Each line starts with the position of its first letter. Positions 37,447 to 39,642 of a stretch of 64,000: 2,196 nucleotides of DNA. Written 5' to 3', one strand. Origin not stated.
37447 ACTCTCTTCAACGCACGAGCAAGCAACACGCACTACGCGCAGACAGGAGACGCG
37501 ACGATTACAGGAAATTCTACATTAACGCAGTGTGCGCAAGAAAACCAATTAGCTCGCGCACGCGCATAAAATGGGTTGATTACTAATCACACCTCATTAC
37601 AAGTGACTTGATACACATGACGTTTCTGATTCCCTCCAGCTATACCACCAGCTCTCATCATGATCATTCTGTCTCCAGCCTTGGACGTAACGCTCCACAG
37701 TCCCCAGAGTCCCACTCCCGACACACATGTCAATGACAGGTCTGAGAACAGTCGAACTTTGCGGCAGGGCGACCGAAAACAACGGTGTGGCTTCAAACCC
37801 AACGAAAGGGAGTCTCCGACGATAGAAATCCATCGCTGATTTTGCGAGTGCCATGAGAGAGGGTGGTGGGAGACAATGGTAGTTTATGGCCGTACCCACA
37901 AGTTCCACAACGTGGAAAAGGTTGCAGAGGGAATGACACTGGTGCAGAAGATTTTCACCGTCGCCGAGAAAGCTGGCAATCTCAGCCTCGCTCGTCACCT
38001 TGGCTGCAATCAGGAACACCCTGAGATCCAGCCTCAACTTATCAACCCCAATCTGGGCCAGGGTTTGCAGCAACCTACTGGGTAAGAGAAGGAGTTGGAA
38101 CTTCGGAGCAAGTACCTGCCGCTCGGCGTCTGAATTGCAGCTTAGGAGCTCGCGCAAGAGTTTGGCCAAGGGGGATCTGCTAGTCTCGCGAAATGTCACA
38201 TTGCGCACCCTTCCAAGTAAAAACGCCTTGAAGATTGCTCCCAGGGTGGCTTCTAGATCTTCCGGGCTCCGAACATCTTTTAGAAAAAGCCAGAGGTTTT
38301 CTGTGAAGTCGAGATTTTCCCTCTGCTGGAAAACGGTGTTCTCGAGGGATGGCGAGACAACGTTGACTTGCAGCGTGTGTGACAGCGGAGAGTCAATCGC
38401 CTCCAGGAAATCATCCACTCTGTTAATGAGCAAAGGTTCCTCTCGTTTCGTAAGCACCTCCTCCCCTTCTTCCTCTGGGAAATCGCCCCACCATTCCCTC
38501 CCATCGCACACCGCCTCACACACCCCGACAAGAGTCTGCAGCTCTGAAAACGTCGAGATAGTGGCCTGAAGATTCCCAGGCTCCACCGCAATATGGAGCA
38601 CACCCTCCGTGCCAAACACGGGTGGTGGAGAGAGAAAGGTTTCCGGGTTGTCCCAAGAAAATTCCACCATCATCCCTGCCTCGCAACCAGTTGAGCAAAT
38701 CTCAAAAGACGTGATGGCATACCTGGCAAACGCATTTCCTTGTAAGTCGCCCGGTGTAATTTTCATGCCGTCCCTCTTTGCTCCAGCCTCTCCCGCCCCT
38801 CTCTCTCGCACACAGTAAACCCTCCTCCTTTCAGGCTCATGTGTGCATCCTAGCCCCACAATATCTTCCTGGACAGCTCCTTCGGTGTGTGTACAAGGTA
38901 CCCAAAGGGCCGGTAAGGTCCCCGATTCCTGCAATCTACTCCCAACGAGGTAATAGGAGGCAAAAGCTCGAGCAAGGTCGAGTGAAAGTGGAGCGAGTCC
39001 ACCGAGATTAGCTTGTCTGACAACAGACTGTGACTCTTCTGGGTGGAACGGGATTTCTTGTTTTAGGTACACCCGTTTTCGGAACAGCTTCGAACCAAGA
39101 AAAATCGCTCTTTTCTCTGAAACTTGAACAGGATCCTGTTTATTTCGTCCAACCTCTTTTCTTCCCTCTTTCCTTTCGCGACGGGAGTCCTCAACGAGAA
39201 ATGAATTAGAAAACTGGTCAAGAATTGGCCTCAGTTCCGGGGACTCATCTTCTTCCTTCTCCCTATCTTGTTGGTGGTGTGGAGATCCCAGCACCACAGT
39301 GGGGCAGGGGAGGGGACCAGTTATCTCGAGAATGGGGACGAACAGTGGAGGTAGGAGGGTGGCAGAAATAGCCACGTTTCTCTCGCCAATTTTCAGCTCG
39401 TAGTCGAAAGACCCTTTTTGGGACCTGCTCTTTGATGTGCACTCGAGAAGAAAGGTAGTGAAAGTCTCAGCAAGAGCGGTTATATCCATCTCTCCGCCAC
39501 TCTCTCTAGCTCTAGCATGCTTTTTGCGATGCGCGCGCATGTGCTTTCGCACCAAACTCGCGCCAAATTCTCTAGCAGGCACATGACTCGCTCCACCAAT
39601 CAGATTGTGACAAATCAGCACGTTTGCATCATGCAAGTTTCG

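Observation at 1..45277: Palindrome of at least 45 kb duplicating six or more housekeeping genes around an asymmetric centre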

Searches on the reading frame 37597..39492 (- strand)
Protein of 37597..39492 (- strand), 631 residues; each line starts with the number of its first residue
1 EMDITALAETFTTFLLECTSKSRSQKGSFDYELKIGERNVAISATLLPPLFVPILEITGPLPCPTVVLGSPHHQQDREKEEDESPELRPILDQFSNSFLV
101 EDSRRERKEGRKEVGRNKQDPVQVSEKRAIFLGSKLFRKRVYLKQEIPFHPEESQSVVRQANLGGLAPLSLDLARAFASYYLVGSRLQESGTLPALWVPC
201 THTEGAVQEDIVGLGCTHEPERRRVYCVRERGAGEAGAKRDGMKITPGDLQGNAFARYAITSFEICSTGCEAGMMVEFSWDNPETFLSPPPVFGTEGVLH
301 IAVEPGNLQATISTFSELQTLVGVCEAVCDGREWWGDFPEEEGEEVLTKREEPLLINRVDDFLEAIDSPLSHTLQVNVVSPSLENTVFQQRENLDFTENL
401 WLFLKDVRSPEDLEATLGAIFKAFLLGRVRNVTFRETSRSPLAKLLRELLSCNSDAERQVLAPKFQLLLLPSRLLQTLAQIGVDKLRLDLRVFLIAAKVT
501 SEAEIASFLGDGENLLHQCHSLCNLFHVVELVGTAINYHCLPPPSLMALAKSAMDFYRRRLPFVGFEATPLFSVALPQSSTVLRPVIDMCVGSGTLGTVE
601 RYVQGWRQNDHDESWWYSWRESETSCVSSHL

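Call 11: search_protein_families(library=pfam, proteins=[window:37597-39492:-], max_evalue=0.01)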
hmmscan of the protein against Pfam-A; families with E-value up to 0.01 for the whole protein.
window:37597-39492:- (631 aa): 1 family
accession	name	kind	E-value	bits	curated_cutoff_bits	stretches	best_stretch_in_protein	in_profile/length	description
PF09817.14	Zwilch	-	2.3e-13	49.9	25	1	243-509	174-427/568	RZZ complex, subunit zwilch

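Call 12: find_homologous_proteins(query=window:37597-39492:-, max_evalue=0.00001)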
Query window:37597-39492:- (631 aa): 17 proteins with E <= 0.00001 among 8000 candidates.
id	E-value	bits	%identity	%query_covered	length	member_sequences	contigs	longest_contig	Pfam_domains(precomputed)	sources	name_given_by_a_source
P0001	0.0e+0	1331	99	94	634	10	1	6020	PF09817.15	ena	-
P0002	4.5e-296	1001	76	94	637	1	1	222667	PF09817.15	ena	-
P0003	7.0e-282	955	73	94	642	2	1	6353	PF09817.15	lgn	-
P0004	4.1e-251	853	65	94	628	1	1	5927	PF09817.15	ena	-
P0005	5.9e-234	796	63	94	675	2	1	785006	PF09817.15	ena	-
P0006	3.9e-191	655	54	94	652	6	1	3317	PF09817.15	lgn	-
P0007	6.2e-183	628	51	94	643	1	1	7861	PF09817.15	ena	-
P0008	1.1e-182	627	53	93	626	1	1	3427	PF09817.15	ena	-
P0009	2.1e-180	619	52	94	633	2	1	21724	PF09817.15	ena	-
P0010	7.2e-175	601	47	96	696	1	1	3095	PF09817.15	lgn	-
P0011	1.1e-170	587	50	93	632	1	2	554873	PF09817.15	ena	-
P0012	6.8e-167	575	51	93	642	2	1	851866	PF09817.15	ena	-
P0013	5.5e-165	569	50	93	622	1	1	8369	PF09817.15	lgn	-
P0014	1.3e-163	564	49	94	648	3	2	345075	PF09817.15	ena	-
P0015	5.0e-161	555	48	93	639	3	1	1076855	PF09817.15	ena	-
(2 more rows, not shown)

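Call 13: find_encoding_contigs(protein=P0001, flank=10000, max_places=10)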
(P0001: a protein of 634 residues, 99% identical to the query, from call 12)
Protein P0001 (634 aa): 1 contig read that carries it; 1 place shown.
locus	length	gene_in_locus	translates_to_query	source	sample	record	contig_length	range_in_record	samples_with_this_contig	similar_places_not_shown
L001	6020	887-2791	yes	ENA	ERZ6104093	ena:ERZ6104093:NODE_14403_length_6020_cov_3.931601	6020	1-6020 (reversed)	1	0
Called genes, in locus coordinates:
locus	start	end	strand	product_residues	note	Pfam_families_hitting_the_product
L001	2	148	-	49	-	?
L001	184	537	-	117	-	-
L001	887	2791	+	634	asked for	PF09817:Zwilch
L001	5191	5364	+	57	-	-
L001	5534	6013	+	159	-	-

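Call 14: find_encoding_contigs(protein=P0002, flank=10000, max_places=6)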
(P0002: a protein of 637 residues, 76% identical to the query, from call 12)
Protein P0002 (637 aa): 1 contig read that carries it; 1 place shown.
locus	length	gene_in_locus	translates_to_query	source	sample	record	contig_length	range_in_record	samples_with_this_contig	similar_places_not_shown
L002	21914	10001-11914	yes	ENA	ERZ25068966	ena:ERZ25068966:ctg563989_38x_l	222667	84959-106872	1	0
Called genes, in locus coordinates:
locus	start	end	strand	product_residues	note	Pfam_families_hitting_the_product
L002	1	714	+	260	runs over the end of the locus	-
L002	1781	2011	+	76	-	-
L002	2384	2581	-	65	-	PF01505:Vault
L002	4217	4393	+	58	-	-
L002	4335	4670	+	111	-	-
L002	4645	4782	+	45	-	-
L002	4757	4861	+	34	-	-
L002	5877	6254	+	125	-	-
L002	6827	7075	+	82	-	PF03850:Tfb4 (faint)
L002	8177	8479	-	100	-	-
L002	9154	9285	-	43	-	PF00170:bZIP_1, PF07716:bZIP_2 (weak)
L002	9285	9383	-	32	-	-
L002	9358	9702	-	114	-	-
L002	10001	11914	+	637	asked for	PF09817:Zwilch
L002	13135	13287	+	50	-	-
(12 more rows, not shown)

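Call 17: list_cluster_members(proteins=[P0001])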
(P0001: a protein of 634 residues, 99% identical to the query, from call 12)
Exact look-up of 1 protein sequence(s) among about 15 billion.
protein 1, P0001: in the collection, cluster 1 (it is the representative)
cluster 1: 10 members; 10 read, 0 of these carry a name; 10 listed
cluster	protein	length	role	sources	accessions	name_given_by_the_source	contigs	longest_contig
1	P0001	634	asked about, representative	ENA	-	-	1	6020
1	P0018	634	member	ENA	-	-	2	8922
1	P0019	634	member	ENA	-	-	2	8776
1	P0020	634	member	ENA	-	-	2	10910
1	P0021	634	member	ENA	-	-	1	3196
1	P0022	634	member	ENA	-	-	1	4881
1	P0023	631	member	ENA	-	-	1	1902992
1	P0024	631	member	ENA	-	-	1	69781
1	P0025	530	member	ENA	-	-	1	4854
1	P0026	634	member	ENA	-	-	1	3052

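Call 19: find_encoding_contigs(protein=P0023, flank=10000, max_places=6)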
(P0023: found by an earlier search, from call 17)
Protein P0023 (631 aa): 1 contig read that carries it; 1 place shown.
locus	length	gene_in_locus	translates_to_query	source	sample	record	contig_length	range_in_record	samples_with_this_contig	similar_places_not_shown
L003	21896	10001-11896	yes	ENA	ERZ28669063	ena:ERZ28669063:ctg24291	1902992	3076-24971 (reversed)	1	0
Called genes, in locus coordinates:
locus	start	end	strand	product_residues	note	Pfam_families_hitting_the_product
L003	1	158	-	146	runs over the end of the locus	-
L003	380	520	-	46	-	PF11978:MVP_shoulder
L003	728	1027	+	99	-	-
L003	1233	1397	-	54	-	PF17796:Vault_4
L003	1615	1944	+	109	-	-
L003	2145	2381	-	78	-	PF17794:Vault_2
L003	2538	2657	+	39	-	-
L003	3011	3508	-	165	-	PF01505:Vault (weak)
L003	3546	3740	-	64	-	-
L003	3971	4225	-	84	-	PF17794:Vault_2, PF01505:Vault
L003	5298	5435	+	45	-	-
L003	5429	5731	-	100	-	-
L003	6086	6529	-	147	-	-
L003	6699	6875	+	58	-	-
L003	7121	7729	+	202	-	PF03850:Tfb4 (weak)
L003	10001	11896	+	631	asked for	PF09817:Zwilch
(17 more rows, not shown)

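Call 20: find_encoding_contigs(protein=P0024, flank=10000, max_places=6)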
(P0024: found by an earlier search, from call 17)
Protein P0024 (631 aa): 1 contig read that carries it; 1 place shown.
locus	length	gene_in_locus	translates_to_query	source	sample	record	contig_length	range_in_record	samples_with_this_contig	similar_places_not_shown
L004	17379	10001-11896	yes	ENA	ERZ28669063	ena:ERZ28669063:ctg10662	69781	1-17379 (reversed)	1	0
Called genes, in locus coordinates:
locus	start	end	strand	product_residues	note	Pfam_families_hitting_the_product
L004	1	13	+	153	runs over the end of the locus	-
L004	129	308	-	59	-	-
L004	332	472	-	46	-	PF11978:MVP_shoulder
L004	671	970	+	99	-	-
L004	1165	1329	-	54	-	PF17796:Vault_4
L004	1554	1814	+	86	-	-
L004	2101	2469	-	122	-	PF17794:Vault_2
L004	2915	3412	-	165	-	PF01505:Vault (weak)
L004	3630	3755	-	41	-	-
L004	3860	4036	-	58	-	PF01505:Vault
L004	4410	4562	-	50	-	PF17794:Vault_2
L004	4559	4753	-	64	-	-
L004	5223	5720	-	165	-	-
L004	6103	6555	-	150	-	-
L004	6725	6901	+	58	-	-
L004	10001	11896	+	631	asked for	PF09817:Zwilch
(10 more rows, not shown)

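Call 76: find_encoding_contigs(protein=P0020, flank=10000, max_places=6)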
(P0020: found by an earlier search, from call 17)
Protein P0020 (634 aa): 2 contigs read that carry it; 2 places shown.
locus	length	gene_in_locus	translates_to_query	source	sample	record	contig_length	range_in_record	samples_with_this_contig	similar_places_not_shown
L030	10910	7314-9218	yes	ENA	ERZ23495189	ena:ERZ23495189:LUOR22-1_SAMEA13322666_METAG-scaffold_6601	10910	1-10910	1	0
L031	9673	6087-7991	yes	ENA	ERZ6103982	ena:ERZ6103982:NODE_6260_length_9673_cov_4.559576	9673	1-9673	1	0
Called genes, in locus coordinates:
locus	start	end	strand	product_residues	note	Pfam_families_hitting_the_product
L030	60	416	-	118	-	PF17794:Vault_2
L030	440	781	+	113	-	-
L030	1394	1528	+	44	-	-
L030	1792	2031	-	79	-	-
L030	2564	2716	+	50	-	-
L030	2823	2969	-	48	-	-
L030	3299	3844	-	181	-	-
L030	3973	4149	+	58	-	-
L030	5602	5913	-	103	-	-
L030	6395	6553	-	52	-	PF00170:bZIP_1, PF07716:bZIP_2 (weak)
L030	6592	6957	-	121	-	-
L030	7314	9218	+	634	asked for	PF09817:Zwilch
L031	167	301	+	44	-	-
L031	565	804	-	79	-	-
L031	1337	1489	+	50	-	-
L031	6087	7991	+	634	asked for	PF09817:Zwilch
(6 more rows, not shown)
